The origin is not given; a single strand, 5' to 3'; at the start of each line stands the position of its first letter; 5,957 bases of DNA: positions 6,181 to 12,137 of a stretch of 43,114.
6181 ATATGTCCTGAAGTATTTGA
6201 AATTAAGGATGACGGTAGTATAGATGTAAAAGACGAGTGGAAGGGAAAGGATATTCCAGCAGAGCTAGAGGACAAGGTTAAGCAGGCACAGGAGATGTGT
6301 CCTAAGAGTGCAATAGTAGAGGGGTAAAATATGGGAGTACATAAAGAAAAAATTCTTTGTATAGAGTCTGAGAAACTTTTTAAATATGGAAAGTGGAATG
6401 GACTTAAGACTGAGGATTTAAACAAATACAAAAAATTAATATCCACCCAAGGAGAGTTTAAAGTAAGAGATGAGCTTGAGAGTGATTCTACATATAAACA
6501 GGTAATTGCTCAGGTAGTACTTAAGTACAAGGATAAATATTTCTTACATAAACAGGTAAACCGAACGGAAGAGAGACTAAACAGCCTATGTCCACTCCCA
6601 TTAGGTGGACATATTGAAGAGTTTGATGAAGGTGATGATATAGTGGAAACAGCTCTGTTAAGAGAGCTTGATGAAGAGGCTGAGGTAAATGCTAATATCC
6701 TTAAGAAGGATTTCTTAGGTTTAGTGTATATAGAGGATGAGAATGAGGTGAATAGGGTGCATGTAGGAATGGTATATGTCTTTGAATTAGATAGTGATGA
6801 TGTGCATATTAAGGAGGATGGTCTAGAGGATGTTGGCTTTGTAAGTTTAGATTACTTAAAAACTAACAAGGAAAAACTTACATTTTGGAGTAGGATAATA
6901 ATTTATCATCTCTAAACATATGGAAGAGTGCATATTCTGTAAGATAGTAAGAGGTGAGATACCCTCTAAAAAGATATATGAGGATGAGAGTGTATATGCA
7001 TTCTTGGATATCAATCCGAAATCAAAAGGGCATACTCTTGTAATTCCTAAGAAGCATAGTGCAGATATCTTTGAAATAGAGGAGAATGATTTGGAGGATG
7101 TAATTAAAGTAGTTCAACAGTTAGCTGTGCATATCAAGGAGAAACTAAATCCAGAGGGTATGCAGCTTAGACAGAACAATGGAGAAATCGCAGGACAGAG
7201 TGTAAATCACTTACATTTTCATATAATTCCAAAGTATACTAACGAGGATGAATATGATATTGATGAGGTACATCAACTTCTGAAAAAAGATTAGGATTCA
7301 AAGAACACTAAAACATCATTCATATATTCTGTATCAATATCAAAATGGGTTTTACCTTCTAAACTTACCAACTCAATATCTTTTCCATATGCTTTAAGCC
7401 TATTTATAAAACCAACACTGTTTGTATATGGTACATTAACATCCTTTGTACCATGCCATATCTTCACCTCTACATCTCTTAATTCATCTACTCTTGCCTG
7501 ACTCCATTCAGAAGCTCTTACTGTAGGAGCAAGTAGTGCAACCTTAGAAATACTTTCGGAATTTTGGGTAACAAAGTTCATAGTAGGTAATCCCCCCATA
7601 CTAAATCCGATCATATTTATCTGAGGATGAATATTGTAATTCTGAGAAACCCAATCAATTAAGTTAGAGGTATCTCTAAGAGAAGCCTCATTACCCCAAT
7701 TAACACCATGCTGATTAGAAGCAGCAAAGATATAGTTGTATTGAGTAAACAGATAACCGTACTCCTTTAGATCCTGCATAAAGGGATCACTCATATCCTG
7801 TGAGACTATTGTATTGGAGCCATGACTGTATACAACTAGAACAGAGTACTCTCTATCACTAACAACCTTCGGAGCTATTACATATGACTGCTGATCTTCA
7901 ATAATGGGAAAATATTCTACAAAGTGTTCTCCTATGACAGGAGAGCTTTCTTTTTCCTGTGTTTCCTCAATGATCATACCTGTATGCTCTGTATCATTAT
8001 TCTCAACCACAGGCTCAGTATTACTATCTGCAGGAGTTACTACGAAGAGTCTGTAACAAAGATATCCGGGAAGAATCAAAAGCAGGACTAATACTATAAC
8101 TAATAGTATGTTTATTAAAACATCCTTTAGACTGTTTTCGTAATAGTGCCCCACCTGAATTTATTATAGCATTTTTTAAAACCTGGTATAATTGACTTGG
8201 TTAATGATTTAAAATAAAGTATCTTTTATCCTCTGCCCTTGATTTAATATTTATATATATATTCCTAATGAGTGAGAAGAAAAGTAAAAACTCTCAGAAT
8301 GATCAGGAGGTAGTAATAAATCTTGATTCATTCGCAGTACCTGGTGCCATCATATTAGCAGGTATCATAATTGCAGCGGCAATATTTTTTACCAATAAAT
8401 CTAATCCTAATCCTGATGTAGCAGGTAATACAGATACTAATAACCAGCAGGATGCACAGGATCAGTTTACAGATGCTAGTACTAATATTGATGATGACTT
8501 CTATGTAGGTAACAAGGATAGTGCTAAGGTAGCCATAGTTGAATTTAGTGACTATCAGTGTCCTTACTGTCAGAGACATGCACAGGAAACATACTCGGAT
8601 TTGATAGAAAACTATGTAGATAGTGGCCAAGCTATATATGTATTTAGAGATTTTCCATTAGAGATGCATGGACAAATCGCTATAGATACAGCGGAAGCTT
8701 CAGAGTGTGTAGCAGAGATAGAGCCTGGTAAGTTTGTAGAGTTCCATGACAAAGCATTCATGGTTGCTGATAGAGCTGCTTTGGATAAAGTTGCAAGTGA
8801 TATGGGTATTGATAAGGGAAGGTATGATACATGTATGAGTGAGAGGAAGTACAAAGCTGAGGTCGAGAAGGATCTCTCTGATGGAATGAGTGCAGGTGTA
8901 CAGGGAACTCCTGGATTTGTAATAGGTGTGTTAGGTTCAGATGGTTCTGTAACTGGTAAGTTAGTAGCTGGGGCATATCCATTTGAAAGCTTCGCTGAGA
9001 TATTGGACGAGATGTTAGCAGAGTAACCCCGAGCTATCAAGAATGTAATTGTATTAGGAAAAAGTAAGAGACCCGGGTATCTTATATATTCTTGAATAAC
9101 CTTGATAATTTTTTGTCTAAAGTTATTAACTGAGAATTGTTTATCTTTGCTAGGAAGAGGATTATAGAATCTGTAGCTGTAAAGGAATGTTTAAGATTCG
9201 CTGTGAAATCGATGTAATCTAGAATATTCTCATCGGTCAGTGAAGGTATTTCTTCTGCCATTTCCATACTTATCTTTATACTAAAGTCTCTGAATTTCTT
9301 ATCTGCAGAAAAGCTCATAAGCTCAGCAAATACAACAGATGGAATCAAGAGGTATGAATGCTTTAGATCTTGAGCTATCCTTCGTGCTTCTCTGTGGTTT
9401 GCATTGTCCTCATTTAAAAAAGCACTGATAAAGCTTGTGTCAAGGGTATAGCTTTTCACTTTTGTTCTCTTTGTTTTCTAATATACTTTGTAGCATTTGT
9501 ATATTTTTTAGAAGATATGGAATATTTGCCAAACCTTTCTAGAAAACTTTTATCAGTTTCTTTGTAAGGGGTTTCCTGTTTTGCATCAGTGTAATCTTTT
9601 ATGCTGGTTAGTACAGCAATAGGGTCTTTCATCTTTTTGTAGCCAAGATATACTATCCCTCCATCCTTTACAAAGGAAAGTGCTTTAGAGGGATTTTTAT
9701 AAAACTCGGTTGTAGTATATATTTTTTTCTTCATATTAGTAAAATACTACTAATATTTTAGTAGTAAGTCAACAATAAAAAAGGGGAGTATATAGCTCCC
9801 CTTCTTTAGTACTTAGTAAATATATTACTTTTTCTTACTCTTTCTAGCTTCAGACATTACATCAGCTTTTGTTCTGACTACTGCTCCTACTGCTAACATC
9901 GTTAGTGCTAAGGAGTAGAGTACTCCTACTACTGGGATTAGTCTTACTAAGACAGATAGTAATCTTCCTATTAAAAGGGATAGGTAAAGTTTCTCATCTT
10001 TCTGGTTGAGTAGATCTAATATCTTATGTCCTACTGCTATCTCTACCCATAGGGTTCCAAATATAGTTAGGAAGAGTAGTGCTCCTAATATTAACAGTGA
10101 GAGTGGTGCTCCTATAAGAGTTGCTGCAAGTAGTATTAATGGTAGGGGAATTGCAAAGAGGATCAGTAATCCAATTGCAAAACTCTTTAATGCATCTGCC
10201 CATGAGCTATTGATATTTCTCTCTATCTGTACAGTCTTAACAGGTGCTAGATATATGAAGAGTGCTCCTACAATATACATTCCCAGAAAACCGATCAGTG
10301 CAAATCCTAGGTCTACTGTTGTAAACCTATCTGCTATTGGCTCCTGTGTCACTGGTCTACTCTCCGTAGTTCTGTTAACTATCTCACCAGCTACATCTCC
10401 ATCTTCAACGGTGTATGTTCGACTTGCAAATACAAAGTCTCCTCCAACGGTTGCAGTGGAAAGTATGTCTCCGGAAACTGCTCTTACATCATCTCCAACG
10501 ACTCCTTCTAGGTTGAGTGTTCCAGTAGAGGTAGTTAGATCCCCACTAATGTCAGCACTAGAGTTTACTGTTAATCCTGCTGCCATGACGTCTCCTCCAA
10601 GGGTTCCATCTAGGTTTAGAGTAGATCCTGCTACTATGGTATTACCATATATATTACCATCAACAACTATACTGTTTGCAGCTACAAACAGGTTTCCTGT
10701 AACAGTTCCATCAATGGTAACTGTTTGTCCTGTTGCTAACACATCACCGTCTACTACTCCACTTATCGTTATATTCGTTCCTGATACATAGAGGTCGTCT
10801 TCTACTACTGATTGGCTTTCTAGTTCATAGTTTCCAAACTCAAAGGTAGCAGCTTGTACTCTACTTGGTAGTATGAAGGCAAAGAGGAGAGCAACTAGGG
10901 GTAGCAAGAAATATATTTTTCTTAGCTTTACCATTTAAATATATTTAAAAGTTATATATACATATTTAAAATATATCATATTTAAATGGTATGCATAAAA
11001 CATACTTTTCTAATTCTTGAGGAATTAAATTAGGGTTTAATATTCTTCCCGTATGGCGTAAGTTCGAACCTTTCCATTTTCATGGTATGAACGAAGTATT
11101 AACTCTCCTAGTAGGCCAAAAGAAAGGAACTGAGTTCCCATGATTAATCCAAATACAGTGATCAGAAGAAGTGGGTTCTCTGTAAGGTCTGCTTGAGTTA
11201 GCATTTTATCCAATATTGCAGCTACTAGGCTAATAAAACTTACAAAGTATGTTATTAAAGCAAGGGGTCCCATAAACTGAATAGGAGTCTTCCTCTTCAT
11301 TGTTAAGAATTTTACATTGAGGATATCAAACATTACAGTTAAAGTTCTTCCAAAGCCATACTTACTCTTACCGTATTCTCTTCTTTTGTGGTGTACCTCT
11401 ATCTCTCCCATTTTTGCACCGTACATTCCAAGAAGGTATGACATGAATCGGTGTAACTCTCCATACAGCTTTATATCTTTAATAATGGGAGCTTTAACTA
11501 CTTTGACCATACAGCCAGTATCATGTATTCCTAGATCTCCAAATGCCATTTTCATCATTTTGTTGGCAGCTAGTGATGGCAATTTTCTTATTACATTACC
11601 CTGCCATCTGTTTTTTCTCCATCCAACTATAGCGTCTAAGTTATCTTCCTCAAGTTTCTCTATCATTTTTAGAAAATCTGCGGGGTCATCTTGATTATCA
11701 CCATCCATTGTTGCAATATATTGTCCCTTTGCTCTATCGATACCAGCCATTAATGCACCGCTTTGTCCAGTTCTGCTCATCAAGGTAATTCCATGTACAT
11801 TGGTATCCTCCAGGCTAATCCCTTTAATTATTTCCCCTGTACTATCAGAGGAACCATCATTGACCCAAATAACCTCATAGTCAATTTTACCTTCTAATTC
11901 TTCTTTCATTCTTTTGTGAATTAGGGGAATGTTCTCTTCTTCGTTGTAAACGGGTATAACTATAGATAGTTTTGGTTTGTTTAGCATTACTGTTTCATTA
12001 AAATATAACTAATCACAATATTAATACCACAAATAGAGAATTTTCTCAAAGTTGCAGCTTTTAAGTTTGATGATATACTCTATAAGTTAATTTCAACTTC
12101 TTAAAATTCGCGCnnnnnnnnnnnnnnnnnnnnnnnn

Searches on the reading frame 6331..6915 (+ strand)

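Call 92: search_protein_families(library=pfam, proteins=[window:6331-6915:+], max_evalue=0.001)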
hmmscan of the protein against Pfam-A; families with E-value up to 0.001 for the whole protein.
window:6331-6915:+ (194 aa): 1 family
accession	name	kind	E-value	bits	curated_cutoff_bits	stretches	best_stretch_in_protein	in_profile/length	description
PF00293.34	NUDIX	-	7.5e-07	29.7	21.1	1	68-189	13-129/134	NUDIX domain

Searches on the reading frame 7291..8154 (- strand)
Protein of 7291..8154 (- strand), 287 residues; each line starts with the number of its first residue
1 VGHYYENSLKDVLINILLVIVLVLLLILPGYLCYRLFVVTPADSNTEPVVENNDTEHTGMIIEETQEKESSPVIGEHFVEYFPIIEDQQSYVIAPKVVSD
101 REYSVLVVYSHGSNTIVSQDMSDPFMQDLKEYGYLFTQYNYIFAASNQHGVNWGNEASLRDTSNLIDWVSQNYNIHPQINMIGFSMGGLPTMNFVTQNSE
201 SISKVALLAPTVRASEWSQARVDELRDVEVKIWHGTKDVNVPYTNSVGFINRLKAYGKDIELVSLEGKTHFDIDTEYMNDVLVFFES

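Call 92: search_protein_families(library=pfam, proteins=[window:7291-8154:-], max_evalue=0.001)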
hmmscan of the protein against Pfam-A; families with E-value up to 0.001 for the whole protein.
window:7291-8154:- (287 aa): 8 families
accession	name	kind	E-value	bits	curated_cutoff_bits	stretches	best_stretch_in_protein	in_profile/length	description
PF12146.15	Hydrolase_4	-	9.2e-09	35.4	27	1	106-215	6-114/239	Serine aminopeptidase, S33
PF02230.22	Abhydrolase_2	-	3.4e-07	30.8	23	1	157-284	85-212/217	Phospholipase/Carboxylesterase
PF00561.26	Abhydrolase_1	-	5.1e-07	30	25.8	1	128-221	22-113/245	alpha/beta hydrolase fold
PF00326.27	Peptidase_S9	-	2.5e-06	27.6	22.6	1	226-272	143-189/213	Prolyl oligopeptidase family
PF20434.5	BD-FAE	-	2.8e-05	24.2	26.8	0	104-202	13-115/215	BD-FAE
PF00756.26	Esterase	-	7e-05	23.1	22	1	162-220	99-154/251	Putative esterase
PF01738.24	DLH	-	0.00045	20.3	21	1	147-270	67-186/217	Dienelactone hydrolase family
PF06028.17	DUF915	-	0.00047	20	22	0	163-202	90-128/255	Alpha/beta hydrolase of unknown function (DUF915)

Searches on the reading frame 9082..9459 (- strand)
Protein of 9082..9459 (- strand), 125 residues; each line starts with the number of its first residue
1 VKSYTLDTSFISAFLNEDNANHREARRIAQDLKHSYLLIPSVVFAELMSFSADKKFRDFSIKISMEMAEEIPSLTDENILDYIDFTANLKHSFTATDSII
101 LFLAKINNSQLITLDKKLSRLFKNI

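Call 92: search_protein_families(library=pfam, proteins=[window:9082-9459:-], max_evalue=0.001)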
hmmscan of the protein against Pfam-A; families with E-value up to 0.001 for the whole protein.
window:9082-9459:- (125 aa): 1 family
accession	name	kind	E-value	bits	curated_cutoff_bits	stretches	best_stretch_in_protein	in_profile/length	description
PF01850.27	PIN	-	3e-12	47.7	23.6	1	5-121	2-117/120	PIN domain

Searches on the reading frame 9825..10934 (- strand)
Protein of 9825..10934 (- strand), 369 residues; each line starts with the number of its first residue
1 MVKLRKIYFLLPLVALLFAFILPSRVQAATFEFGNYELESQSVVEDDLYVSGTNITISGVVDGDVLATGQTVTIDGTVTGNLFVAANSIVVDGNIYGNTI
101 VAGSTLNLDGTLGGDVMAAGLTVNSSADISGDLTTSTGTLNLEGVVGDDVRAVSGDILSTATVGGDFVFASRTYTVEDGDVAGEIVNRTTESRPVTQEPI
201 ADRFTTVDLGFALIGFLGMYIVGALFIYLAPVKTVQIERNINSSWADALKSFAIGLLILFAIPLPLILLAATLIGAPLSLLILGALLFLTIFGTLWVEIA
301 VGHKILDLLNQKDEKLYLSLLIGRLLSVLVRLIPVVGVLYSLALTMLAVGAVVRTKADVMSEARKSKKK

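Call 22: search_protein_families(library=pfam, proteins=[window:9825-10934:-], max_evalue=0.001)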
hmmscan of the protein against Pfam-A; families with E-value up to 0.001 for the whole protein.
window:9825-10934:- (369 aa): 1 family
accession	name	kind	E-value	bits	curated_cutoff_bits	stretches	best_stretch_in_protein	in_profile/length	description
PF04519.19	Bactofilin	-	2.8e-08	34.3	27.9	1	42-133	7-97/98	Polymer-forming cytoskeletal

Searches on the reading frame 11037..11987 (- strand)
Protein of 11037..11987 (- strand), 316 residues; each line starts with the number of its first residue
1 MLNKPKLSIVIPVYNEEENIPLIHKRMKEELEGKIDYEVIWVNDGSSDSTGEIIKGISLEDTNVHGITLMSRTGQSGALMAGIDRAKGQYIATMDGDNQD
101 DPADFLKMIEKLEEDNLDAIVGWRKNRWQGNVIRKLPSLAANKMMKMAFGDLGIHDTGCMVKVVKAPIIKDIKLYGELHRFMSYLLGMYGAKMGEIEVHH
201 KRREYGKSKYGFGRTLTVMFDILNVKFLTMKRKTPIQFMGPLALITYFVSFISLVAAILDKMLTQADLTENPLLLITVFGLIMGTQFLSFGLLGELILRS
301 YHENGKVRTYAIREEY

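Call 22: search_protein_families(library=pfam, proteins=[window:11037-11987:-], max_evalue=0.001)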
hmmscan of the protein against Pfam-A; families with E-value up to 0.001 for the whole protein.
window:11037-11987:- (316 aa): 2 families
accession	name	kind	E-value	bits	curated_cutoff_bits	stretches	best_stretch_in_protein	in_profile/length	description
PF00535.33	Glycos_transf_2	-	6.2e-30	104.8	23.3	1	8-139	1-130/168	Glycosyl transferase family 2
PF10111.15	Glyco_tranf_2_2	-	1.3e-06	28.5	27.3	1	8-114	1-108/276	Glycosyltransferase like family 2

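Call 55: search_solved_structures(query=window:11037-11987:-, max_evalue=0.00001)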
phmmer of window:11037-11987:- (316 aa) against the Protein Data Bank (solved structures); distinct sequences matched with E-value up to 0.00001: 15.
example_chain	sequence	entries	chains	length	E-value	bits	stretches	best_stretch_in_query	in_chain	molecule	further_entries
9bhc_C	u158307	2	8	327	1.3e-42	149.7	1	6-304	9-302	Undecaprenyl-phosphate 4-deoxy-4-formamido-L-arabinose transferase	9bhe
8vxh_A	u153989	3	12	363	1.8e-42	149.3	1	6-304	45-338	Undecaprenyl-phosphate 4-deoxy-4-formamido-L-arabinose transferase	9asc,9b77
9hwj_A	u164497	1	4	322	1.8e-40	142.7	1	6-303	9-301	Undecaprenyl-phosphate 4-deoxy-4-formamido-L-arabinose transferase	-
5eke_A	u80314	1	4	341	6.9e-23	84.9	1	6-306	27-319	Uncharacterized glycosyltransferase sll0501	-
5ekp_C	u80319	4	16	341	9.3e-23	84.5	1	6-306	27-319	Uncharacterized glycosyltransferase sll0501 | Glycosyltransferase sll0501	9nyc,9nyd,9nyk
9nye_A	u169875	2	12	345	9.7e-23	84.5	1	6-306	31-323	Glycosyltransferase sll0501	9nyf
5mlz_A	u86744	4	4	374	2.5e-11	47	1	5-125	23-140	Dolichol monophosphate mannose synthase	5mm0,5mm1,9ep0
6p61_A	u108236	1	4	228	6.1e-08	35.9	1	3-120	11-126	Glycosyltransferase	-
2z87_A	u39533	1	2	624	3.9e-07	33.2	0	7-125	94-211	Chondroitin synthase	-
2z86_A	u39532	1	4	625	3.9e-07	33.2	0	7-125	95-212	Chondroitin synthase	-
5hea_A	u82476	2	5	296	9.3e-07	32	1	4-99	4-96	Putative glycosyltransferase (GalT1)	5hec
3bcv_A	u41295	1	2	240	1.5e-06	31.3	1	5-121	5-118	Putative glycosyltransferase protein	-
8bz8_A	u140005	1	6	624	4.6e-06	29.7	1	6-128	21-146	Glycosyltransferase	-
8bz4_A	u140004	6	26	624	4.6e-06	29.7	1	6-128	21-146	Glycosyltransferase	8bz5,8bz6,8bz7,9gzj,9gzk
9jma_A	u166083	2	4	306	5.2e-06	29.5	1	7-103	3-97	GalNAc(5)-diNAcBac-PP-undecaprenol beta-1,3-glucosyltransferase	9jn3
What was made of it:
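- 11037..11987 (-): ArnC/GtrB-like GT2, a polyprenyl-phosphate glycosyltransferase. PDB ArnC entries 9bhc and 8vxh at 1e-42, and GtrB 5ekp at 9e-23 (call 55).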
